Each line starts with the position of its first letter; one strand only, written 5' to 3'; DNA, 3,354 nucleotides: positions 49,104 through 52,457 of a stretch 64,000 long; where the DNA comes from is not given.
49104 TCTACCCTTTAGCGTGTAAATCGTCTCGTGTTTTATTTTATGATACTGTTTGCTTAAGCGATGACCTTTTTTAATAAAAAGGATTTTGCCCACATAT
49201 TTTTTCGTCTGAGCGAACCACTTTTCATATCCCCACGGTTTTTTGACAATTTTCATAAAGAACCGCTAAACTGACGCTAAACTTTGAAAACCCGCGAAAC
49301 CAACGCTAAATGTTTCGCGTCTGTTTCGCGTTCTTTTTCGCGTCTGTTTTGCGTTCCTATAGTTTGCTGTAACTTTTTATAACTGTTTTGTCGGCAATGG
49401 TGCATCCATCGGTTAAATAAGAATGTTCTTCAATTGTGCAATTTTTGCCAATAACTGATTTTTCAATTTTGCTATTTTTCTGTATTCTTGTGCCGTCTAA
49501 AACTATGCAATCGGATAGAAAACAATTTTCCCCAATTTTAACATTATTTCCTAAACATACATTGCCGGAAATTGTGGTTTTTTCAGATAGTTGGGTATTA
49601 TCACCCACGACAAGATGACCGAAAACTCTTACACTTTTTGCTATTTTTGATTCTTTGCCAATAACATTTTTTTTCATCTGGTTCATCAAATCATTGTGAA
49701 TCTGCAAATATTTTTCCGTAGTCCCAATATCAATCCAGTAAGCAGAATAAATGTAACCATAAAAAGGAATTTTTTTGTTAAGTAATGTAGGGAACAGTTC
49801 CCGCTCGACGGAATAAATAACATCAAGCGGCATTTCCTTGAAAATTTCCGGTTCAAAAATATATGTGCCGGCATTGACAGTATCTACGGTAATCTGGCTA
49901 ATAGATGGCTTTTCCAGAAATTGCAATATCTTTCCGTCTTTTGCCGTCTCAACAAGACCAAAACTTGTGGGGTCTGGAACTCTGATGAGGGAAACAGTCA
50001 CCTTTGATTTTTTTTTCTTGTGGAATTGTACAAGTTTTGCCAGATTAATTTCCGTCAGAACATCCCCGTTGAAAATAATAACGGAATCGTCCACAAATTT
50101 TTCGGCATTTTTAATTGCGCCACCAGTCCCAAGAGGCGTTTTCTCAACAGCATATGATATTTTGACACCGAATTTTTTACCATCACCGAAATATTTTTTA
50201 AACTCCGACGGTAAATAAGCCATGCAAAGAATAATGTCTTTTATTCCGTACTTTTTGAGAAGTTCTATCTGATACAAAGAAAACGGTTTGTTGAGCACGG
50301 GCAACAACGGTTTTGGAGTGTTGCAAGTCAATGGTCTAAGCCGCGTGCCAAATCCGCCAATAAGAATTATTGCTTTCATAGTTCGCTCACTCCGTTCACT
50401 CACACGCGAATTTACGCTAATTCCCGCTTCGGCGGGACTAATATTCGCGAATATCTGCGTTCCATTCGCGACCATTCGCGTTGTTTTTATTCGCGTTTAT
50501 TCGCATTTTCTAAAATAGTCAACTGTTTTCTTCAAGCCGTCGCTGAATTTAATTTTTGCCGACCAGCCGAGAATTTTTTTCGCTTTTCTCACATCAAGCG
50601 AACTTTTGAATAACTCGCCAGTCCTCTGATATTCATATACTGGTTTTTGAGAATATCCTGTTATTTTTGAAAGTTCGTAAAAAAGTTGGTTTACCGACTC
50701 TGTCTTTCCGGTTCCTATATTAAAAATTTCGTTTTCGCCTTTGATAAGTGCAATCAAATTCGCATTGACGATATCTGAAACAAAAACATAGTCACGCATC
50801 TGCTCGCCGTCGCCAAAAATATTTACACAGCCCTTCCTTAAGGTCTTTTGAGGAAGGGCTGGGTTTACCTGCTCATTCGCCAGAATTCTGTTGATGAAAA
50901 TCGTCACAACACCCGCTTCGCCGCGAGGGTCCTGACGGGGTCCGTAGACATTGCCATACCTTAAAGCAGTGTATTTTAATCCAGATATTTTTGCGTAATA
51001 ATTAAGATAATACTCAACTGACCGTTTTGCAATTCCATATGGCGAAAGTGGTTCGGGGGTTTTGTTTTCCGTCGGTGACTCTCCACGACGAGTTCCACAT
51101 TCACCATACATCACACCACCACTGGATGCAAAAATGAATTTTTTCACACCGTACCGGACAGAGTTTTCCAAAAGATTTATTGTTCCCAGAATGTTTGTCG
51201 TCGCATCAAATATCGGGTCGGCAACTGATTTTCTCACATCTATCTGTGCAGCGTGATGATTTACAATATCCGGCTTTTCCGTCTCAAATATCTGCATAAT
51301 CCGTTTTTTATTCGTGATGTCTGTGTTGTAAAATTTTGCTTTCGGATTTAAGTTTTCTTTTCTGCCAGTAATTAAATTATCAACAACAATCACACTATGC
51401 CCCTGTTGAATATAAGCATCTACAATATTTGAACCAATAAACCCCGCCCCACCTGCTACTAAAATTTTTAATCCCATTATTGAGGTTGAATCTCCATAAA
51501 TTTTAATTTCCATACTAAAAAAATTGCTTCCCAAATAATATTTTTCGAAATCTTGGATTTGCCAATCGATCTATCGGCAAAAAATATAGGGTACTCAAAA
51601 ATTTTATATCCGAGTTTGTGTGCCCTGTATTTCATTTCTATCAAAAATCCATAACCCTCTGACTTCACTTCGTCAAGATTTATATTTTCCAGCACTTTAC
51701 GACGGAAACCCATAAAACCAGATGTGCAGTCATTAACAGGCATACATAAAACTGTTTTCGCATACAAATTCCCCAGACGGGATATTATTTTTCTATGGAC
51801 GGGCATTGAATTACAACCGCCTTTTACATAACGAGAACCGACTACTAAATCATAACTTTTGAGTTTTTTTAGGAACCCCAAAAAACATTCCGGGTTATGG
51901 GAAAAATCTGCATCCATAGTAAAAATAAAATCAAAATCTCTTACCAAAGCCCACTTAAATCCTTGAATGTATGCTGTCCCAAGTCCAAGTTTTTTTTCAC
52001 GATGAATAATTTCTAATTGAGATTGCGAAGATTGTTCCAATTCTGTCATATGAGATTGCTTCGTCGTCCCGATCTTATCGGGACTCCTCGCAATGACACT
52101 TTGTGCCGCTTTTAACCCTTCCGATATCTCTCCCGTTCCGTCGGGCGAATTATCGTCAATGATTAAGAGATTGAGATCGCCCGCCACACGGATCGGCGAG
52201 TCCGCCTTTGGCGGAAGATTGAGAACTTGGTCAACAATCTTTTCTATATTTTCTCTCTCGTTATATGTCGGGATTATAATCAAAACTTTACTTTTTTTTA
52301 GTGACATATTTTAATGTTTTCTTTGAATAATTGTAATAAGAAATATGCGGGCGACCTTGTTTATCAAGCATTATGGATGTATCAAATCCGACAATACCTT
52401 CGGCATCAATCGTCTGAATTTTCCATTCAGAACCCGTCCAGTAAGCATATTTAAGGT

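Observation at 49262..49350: Family B arrays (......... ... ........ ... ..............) share the CGCGAA unit with family A and sit in very short gaps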

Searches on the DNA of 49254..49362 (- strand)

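Call 38: build_rna_model(alignment_id=A2)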
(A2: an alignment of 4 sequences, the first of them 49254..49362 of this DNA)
Model R1 built from alignment A2 (4 sequences, 129 columns); structure: RNAalifold consensus.
model positions 107; base pairs 25; branch points 0; effective number of sequences 1.49; information 0.589 bits per position. Calibrated on 0.2 Mb of random sequence (short: E-values are rough).
structure used (alignment columns):
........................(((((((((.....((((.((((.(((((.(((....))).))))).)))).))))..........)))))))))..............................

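Call 39: search_with_rna_model(model_id=R1, sources=[window, L081, L082, L083, L084, L085, L086, L005, L006, L010, L018, L052, L004, L008, L032, L001, L003], max_evalue=10)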
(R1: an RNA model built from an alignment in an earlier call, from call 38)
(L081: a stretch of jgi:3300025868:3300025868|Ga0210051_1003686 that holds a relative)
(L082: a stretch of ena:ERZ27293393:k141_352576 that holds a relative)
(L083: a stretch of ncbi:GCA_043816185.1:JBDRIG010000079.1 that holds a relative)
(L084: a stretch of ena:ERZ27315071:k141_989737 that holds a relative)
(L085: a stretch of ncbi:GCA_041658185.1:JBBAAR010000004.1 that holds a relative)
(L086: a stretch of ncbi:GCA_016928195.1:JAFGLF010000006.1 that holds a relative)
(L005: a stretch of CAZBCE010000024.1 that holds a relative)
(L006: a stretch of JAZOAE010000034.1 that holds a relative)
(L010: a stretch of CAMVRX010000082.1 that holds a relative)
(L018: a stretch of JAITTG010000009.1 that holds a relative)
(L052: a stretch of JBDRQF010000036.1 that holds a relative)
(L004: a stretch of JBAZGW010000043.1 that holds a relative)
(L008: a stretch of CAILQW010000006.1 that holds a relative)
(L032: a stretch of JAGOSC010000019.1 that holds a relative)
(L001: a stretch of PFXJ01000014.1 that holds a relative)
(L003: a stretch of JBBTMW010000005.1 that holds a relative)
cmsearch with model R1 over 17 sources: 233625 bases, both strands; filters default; matches with E-value up to 10: 22.
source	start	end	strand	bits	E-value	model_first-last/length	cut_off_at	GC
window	35464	35571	-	117.3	3.1e-26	1-107/107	no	0.45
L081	9343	9450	+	107.8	7.5e-24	1-107/107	no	0.45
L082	1178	1285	+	107.8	7.5e-24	1-107/107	no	0.45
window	49253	49363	-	107.3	9.8e-24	1-107/107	no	0.43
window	47147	47249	-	78.4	1.6e-16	1-107/107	no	0.39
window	35465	35572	+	56.2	5.5e-11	1-107/107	no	0.45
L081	9342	9449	-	50.7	1.3e-09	1-107/107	no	0.44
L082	1177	1284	-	50.7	1.3e-09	1-107/107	no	0.44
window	49254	49364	+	46.6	1.4e-08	1-107/107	no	0.43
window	47159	47262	+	34.1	1.9e-05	1-107/107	no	0.38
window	2896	3011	-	22.5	0.015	1-107/107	no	0.39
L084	4505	4589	+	22.1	0.018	1-107/107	no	0.4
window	3354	3443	-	18.3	0.16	1-107/107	no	0.42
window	9574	9661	-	16.1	0.57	1-107/107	no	0.39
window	632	708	-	15.3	0.93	1-107/107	no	0.39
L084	2079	2173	-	14.3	1.6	1-107/107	no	0.39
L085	12653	12760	+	14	2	1-107/107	no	0.33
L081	14337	14401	+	12.2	5.2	1-107/107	no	0.37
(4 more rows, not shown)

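Call 68: search_with_rna_model(model_id=R1, sources=[L132, L133, L134, L135], max_evalue=1)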
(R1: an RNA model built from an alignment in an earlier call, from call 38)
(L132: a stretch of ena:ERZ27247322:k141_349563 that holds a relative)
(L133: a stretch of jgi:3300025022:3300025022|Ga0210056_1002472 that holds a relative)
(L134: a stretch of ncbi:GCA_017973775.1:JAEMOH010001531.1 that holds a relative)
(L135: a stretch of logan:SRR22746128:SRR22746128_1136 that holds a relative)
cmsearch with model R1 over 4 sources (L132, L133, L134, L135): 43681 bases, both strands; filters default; matches with E-value up to 1: 9.
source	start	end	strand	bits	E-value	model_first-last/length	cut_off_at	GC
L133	7877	7988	+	39.9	1.2e-07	1-107/107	no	0.5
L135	3790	3892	+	37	6.3e-07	1-107/107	no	0.36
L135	3789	3891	-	31.3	1.7e-05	1-107/107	no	0.36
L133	7876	7974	-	24.4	0.00091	1-107/107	no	0.51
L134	8524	8659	+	15.9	0.12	1-107/107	no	0.46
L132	8738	8845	+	15.6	0.14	1-107/107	no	0.34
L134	6747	6853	+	15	0.2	1-107/107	no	0.38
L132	10402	10495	+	14.8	0.22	1-107/107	no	0.33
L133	8723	8832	+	13.4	0.51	1-107/107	no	0.29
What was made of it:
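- Checked: A covariance model built from four copies then found two copies it had not been trained on, L133 at E 1.2e-7 and L135 at E 6.3e-7 (call 68).
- The same family occurs at three or more unlinked junctions and in several lineages (calls 39, 68).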

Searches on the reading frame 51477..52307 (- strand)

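Call 57: search_protein_families(library=pfam, max_evalue=0.00001, proteins=[window:51477-52307:-])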
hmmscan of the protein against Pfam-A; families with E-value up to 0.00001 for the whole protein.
window:51477-52307:- (276 aa): 1 family
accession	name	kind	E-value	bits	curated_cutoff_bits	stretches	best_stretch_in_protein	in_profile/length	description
PF00535.33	Glycos_transf_2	-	2e-26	93.3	23.3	1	10-208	2-166/168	Glycosyl transferase family 2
